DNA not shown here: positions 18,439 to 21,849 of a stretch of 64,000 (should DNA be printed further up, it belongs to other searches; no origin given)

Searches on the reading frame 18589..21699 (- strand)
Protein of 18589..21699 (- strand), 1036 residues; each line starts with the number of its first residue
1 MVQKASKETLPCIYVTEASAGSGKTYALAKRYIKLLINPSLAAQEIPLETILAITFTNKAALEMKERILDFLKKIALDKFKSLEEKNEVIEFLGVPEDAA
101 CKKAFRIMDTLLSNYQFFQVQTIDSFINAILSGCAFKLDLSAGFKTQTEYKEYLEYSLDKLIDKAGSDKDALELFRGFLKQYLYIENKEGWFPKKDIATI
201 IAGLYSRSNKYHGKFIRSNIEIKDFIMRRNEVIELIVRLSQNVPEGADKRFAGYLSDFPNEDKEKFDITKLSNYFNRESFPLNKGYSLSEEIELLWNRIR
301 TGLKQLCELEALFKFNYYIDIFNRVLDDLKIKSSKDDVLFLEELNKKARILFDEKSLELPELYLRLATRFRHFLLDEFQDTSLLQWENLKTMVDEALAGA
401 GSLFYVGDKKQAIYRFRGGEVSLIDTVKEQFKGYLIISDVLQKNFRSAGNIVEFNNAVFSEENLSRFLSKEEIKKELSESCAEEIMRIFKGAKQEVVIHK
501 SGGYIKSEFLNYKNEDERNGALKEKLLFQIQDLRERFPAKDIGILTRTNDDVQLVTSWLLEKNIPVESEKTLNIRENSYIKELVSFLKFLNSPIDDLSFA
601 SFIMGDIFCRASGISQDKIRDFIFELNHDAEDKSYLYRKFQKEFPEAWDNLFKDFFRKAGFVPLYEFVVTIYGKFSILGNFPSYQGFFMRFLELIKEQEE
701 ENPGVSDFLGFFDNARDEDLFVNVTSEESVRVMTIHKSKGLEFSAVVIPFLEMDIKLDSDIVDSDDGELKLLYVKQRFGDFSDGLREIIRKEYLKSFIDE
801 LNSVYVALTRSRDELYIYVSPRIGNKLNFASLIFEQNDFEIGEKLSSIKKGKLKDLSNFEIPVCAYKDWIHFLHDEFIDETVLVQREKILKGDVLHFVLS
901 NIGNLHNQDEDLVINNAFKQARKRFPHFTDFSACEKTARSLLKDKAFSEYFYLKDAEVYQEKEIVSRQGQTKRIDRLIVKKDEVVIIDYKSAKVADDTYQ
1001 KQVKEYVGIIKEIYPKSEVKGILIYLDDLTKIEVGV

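Call 64: find_encoding_contigs(protein=window:18589-21699:-, flank=10000, max_places=1)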
Protein window:18589-21699:- (1036 aa): 1 contig read that carries it; 1 place shown.
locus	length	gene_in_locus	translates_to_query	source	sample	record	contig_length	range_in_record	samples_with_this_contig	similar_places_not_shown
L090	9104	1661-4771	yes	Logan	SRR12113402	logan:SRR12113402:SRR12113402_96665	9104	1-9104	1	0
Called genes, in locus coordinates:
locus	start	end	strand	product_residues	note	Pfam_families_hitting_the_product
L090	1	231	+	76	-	?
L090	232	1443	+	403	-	PF21269:TreT_GT1, PF20706:GT4-conflict, PF00534:Glycos_transf_1, PF13692:Glyco_trans_1_4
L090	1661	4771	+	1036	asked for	PF00580:UvrD-helicase, PF13245:AAA_19 (faint), PF13361:UvrD_C, PF13538:UvrD_C_2 (faint)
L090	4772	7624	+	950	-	PF12705:PDDEXK_1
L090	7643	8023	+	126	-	PF02566:OsmC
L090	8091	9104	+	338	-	?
